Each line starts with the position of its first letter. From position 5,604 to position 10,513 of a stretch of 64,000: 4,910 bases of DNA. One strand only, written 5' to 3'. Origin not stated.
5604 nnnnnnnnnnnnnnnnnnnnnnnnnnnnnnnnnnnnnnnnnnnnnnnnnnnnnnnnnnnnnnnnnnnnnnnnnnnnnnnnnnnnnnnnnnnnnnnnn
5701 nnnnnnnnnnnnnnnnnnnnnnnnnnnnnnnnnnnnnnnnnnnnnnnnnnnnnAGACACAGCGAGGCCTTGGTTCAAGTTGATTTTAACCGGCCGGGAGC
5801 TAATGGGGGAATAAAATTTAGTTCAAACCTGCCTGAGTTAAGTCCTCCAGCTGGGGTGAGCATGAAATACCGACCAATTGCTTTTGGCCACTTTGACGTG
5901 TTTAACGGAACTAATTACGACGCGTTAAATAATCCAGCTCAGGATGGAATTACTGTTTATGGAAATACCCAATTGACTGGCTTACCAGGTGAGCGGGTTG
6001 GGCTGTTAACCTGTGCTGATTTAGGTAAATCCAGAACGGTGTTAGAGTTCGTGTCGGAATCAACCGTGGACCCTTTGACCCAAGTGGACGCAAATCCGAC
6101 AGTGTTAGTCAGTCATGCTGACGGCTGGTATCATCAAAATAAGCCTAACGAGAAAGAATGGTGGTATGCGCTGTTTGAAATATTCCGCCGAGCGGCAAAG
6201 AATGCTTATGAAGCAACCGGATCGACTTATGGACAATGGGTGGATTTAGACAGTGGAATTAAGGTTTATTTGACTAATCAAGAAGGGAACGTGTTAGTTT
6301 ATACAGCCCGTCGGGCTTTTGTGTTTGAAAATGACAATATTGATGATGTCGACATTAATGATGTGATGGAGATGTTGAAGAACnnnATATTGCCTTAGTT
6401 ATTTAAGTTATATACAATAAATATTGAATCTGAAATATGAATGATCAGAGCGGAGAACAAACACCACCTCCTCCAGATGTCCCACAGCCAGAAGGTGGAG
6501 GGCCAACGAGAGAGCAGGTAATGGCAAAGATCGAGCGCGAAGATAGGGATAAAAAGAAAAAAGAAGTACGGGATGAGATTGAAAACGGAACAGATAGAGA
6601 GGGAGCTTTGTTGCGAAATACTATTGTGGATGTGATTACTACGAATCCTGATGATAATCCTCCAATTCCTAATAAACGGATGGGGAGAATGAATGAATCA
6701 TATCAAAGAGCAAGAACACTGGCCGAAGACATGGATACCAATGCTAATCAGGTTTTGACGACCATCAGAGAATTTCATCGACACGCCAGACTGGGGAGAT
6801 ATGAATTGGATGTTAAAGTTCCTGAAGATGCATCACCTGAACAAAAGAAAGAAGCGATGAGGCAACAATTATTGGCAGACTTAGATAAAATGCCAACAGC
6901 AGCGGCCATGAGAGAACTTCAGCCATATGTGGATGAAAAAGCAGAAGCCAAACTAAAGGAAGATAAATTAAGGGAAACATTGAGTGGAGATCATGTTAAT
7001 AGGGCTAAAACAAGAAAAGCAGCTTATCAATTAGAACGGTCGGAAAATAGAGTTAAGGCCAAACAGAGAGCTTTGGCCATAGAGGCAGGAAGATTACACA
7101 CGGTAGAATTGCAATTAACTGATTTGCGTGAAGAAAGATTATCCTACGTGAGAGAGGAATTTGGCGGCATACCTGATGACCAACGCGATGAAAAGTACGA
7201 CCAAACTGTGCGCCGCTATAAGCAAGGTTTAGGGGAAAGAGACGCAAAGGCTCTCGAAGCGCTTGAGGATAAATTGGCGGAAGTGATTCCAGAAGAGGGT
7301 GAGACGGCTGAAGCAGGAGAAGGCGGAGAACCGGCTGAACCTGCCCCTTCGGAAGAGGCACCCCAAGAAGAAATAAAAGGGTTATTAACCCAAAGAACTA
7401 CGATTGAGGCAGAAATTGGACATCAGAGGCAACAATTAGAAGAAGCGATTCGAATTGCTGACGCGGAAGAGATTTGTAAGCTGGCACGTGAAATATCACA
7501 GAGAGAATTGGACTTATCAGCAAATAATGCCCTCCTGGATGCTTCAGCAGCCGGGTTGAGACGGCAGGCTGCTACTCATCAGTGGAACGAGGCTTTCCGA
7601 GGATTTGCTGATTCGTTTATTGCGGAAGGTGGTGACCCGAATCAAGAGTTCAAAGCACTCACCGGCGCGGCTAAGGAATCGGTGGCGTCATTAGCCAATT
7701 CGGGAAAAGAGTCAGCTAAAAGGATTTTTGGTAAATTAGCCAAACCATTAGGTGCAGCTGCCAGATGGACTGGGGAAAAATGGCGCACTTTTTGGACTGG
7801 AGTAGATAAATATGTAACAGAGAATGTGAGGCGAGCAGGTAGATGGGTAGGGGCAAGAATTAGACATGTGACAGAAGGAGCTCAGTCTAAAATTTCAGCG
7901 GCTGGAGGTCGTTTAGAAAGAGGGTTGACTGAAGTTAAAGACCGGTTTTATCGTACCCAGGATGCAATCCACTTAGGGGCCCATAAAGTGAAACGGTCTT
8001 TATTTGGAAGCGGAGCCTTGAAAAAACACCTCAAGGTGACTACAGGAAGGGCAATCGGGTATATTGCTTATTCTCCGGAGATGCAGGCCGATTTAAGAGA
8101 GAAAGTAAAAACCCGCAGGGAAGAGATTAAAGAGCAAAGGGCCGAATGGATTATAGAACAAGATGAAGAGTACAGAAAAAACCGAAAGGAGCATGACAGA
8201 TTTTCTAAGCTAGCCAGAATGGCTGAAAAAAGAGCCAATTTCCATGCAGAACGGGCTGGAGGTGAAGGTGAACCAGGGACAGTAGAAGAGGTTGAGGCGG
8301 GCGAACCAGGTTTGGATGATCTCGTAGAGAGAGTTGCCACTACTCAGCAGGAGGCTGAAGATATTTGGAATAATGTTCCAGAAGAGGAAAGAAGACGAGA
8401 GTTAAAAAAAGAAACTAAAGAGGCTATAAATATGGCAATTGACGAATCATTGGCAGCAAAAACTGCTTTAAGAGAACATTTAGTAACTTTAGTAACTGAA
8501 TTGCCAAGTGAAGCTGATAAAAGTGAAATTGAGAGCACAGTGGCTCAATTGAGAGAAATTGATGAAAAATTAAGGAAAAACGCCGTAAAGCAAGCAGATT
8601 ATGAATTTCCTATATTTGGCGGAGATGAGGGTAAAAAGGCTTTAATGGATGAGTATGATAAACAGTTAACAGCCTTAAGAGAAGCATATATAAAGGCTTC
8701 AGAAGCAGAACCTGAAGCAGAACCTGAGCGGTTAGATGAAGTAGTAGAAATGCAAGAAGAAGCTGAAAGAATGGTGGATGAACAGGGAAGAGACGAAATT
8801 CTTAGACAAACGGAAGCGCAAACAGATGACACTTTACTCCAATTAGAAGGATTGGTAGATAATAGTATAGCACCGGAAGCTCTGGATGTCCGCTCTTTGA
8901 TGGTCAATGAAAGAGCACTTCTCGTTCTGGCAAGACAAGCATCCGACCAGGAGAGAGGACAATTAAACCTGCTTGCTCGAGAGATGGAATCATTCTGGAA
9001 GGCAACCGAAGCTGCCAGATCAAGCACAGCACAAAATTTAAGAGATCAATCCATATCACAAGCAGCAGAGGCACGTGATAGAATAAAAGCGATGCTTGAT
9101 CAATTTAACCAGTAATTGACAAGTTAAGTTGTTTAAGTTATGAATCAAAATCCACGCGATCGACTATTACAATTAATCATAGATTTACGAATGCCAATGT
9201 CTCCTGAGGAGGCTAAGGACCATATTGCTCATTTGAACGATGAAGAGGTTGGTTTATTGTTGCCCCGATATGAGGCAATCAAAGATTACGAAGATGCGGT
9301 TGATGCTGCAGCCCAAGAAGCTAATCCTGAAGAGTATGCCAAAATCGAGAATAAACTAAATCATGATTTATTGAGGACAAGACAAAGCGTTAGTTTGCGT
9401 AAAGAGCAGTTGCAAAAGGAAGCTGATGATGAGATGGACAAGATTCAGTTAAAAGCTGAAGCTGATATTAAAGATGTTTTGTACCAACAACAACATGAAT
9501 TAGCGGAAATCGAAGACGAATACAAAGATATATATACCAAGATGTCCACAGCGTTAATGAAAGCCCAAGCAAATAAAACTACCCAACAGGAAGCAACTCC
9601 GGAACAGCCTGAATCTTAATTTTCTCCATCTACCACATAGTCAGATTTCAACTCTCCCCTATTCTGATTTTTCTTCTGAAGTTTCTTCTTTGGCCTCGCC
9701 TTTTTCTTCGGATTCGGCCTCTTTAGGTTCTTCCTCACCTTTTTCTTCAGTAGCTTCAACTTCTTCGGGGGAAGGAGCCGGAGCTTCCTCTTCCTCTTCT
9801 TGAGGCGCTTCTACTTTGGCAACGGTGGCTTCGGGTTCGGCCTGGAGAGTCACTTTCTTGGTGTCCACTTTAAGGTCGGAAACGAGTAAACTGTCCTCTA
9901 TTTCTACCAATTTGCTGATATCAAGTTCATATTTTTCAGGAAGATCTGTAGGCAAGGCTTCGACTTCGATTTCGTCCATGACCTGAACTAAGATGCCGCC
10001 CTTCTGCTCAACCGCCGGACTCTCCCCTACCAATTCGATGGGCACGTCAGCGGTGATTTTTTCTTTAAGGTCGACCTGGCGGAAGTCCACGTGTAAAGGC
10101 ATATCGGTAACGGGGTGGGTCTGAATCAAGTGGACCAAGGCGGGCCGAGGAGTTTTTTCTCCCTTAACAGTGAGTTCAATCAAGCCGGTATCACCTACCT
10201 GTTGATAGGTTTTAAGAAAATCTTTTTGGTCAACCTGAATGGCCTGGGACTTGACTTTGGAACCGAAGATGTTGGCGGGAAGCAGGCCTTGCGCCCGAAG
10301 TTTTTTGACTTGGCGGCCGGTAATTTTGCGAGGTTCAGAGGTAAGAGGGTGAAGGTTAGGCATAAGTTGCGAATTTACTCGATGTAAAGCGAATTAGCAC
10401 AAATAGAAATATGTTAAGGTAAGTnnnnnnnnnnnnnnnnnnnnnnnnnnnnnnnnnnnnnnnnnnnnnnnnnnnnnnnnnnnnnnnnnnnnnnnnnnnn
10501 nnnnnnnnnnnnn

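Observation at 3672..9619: Operon of two about 900-aa coiled-coil proteins plus an acidic 159-aa protein, unrecognisable and preceded by tandem structured repeats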

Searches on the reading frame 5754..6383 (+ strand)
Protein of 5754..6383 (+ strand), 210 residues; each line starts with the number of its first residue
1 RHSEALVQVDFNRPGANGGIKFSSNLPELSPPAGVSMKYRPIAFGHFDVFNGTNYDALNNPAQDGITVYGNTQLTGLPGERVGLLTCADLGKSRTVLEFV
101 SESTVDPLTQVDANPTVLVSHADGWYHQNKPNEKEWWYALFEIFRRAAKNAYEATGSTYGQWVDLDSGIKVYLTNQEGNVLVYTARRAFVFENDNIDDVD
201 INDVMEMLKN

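Call 47: predict_structure(alignment_id=A2)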
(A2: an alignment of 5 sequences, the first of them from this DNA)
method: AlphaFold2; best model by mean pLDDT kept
length: 210 residues; sequences in the alignment: 5
mean_pLDDT: 82.3   pTM: 0.84
mean pLDDT of the five models: 82.3, 73.2, 72.4, 71.5, 58.2
residues with pLDDT >= 90: 74; 70-90: 99; 50-70: 29; < 50: 8
segments of 3 or more residues with pLDDT < 50: 1-4, 104-107
pLDDT, mean of each block of 10 residues (from residue 1): 60 72 92 83 90 81 90 85 85 86 57 87 73 78 91 90 89 87 93 73 89
secondary structure, 60 per line:
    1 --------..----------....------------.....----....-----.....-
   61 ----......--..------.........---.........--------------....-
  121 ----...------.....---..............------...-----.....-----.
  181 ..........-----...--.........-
elements in order: E21-24 E37-41 E46-49 H55-59 E65-70 E81-89 E93-101 E116-119 E125-127 E134-138 H142-155 E162-164 E170-174 E180-190 H201-209

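Call 61: find_related_loci(query=A4, collection=genome_contigs, flank=10000)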
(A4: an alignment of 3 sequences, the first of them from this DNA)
Query A4 (210 aa) in genome_contigs; peptide patterns used: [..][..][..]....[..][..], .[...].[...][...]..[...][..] (x = any residue, [..] = any of these).
59 stretches matched a pattern, but none encodes a relative of the query by tblastn (E <= 1e-3).

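Call 70: find_related_loci(query=A4, collection=viral_contigs, flank=10000)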
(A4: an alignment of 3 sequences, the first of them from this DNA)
Query A4 (210 aa) in viral_contigs; peptide patterns used: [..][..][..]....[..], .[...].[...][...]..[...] (x = any residue, [..] = any of these).
73 stretches matched a pattern; 1 encode a relative of the query (tblastn E <= 1e-3); 1 distinct loci.
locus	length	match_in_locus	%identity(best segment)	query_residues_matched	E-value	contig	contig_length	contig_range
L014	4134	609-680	50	118-141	2e-6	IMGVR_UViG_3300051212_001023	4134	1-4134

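Call 77: search_solved_structures(query=A2, max_evalue=10)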
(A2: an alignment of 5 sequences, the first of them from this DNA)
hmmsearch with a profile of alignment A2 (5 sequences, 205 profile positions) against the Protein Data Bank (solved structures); distinct sequences matched with E-value up to 10: 2.
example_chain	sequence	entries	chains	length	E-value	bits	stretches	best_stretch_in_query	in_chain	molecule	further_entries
5nyj_A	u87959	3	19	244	0.64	13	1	50-109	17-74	Anbu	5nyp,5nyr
5nyf_A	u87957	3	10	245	0.65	13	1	50-109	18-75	Anbu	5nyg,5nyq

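Call 80: fold_search(model_id=the predicted structure, library=pdb)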
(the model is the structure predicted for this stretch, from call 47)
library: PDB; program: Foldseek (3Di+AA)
matches with E <= 10: 1540; with E <= 0.001: 0
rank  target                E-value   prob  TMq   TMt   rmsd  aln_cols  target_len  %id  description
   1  9jv7_B                6.8e-02  0.06  0.10  0.10  17.5       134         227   13  De novo designed GFP 1GFL-19 (released 2025-10-15)
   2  9mut_A                7.2e-02  0.08  0.13  0.12  15.8       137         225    9  Reduced state of a turn-on thiol-disulfide redox biosensor with a fluorescence-lifetime readout (released 2025-06-18)
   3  5mfc_B                7.2e-02  0.04  0.10  0.09  18.4       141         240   10  Designed armadillo repeat protein YIIIM5AII in complex with (KR)4-GFP (released 2017-07-19)
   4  9mus_A                7.7e-02  0.08  0.13  0.12  15.8       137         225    9  Reduced state of a turn-off thiol-disulfide redox biosensor with a fluorescence-lifetime readout (released 2025-06-18)
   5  4kag                  7.7e-02  0.06  0.12  0.11  17.4       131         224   10  Crystal structure analysis of a single amino acid deletion mutation in EGFP (released 2014-08-06)
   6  1eme                  7.7e-02  0.04  0.09  0.09  17.7       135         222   10  GREEN FLUORESCENT PROTEIN FROM AEQUOREA VICTORIA, MUTANT (released 1997-08-20)
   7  6gqh                  7.7e-02  0.04  0.09  0.09  17.7       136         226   10  Structure of GFPmut2 crystallized at pH 8.5 and transferred to pH 6 (released 2018-12-19)
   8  6vio_G                8.1e-02  0.04  0.09  0.09  17.6       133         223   10  Crystal structure of eYFP His148Ser (released 2021-01-13)
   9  6b7r_A                8.1e-02  0.03  0.12  0.12  19.7       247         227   10  Truncated strand 11-less green fluorescent protein (released 2017-12-27)
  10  2awk                  8.6e-02  0.08  0.13  0.13  16.4       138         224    8  GFP R96M mature chromophore (released 2006-04-18)
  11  9feq                  9.1e-02  0.07  0.13  0.12  15.7       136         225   10  LSSmOrange (P1) - Directionality of Optical Properties of Fluorescent Proteins (released 2025-06-04)
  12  5ma4_B                9.1e-02  0.06  0.12  0.11  17.1       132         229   11  GFP-binding DARPin fusion gc_K7 (released 2017-11-08)
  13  5mfc_D                9.1e-02  0.04  0.10  0.09  17.5       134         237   10  Designed armadillo repeat protein YIIIM5AII in complex with (KR)4-GFP (released 2017-07-19)
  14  7a8a                  9.7e-02  0.06  0.12  0.11  17.9       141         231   12  rsGreen0.7-K206A-F145Q partially in the green-off state (released 2021-02-17)
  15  2due                  9.7e-02  0.06  0.12  0.12  17.3       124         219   10  crystal structure of a green fluorescent protein variant S65T/H148D at pH 10 (released 2007-07-10)
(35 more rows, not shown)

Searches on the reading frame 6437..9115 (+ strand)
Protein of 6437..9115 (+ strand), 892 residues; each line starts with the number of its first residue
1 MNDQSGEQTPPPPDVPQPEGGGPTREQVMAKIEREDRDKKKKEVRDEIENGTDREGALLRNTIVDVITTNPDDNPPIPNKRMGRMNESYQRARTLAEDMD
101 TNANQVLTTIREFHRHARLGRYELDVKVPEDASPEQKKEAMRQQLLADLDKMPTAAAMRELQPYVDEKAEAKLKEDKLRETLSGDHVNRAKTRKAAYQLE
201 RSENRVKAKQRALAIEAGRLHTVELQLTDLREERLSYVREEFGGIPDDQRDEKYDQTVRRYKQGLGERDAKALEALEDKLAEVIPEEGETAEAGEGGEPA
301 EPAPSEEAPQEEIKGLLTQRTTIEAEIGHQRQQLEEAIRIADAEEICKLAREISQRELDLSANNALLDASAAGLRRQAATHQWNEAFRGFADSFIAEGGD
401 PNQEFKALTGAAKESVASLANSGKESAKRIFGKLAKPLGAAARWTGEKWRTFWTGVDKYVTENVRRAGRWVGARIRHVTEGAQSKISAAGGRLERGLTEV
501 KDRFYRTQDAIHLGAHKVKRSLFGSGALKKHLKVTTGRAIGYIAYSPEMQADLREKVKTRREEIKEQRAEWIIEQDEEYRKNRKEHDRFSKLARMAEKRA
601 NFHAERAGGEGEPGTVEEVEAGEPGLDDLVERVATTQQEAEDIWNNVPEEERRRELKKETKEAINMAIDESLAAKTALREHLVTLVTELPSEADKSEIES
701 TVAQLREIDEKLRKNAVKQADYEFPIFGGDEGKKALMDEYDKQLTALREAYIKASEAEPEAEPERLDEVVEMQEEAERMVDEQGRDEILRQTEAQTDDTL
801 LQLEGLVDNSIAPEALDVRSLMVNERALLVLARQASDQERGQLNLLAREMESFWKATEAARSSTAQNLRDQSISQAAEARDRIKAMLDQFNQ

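Call 5: search_protein_families(library=pfam, proteins=[window:6437-9115:+], max_evalue=0.1)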
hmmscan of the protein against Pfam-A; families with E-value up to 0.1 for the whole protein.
window:6437-9115:+ (892 aa): 1 family
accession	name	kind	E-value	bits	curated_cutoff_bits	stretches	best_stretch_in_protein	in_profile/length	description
PF20315.3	DUF6611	-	0.081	13.4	27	0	683-724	110-154/168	Family of unknown function (DUF6611)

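Call 6: search_protein_families(library=ncbifam, proteins=[window:6437-9115:+], max_evalue=0.1)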
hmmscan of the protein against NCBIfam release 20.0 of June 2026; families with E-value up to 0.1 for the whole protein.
window:6437-9115:+ (892 aa): 0 families

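Call 15: search_protein_families(library=phrogs, proteins=[window:6437-9115:+], max_evalue=0.1)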
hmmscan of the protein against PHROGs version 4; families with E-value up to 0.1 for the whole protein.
window:6437-9115:+ (892 aa): 0 families

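Call 16: search_protein_families(library=padloc, proteins=[window:6437-9115:+], max_evalue=0.1)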
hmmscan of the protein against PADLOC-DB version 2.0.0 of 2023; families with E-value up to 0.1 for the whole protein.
window:6437-9115:+ (892 aa): 0 families

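Call 100: search_solved_structures(query=window:6437-9115:+, max_evalue=1)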
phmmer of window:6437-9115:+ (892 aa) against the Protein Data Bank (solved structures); distinct sequences matched with E-value up to 1: 3.
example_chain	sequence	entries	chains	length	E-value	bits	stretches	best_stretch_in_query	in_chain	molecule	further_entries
7jrj_F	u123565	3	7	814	0.024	16.4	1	279-383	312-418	Flagellar radial spoke protein 1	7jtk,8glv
7pc1_A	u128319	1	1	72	0.19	13.5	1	140-198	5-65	StbA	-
9f5x_2H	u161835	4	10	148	0.6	11.8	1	9-84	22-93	Cox6b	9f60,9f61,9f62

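Call 118: search_solved_structures(query=A12, max_evalue=1)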
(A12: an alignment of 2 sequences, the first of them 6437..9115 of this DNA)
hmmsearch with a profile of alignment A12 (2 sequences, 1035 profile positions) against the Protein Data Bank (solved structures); distinct sequences matched with E-value up to 1: 0.

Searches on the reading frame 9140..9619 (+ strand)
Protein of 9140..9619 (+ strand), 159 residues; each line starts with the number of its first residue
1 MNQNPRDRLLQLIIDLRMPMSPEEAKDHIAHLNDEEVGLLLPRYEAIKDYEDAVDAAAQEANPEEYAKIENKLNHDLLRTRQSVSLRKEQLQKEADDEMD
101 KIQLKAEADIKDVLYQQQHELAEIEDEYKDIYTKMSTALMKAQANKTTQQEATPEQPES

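Call 5: search_protein_families(library=pfam, proteins=[window:9140-9619:+], max_evalue=0.1)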
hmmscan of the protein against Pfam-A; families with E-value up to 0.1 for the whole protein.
window:9140-9619:+ (159 aa): 1 family
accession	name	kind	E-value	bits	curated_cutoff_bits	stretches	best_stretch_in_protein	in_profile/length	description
PF05103.18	DivIVA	-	0.0082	16.6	28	1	57-135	49-123/131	DivIVA protein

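Call 6: search_protein_families(library=ncbifam, proteins=[window:9140-9619:+], max_evalue=0.1)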
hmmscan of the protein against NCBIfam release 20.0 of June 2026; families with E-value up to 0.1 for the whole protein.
window:9140-9619:+ (159 aa): 2 families
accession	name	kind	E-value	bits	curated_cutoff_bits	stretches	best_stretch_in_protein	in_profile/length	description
NF004260.2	PRK05686.2-1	equivalog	0.024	13.8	550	0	32-69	95-132/316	flagellar motor switch protein FliG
NF005198.1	PRK06669.1-3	equivalog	0.044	13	200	1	48-138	25-116/299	flagellar assembly protein FliH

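Call 15: search_protein_families(library=phrogs, proteins=[window:9140-9619:+], max_evalue=0.1)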
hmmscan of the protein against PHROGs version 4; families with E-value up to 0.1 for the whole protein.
window:9140-9619:+ (159 aa): 3 families
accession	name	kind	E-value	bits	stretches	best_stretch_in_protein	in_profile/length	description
phrog_22283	-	unknown function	0.025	15.6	1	90-140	79-129/135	-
phrog_7674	-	unknown function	0.04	14.3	1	75-134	253-312/354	-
phrog_11723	-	unknown function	0.052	15.1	1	47-116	67-136/139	-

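Call 16: search_protein_families(library=padloc, proteins=[window:9140-9619:+], max_evalue=0.1)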
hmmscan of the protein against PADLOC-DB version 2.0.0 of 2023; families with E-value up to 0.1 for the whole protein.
window:9140-9619:+ (159 aa): 0 families

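Call 69: find_related_loci(query=A7, collection=metagenome_contigs, flank=10000)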
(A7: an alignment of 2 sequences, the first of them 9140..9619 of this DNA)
Query A7 (159 aa) in metagenome_contigs; peptide patterns used: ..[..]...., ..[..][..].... (x = any residue, [..] = any of these).
600 stretches matched a pattern, but none encodes a relative of the query by tblastn (E <= 1e-3).

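Call 101: search_solved_structures(query=A7, max_evalue=1)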
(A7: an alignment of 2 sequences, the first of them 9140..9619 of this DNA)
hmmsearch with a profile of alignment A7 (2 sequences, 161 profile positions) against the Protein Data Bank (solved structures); distinct sequences matched with E-value up to 1: 1.
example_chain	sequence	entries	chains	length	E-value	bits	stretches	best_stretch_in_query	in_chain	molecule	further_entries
1o20_A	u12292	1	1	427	0.42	13.7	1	9-63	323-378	Gamma-glutamyl phosphate reductase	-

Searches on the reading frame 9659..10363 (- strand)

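Call 5: search_protein_families(library=pfam, proteins=[window:9659-10363:-], max_evalue=0.1)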
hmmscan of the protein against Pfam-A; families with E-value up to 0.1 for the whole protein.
window:9659-10363:- (234 aa): 2 families
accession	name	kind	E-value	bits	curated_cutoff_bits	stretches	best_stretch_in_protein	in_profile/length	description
PF14693.11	Ribosomal_TL5_C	-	3.4e-23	82.2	27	1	102-188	1-84/84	Ribosomal protein TL5, C-terminal domain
PF01386.24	Ribosomal_L25p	-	6.8e-19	68.6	23.6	1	8-94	2-82/82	Ribosomal L25p family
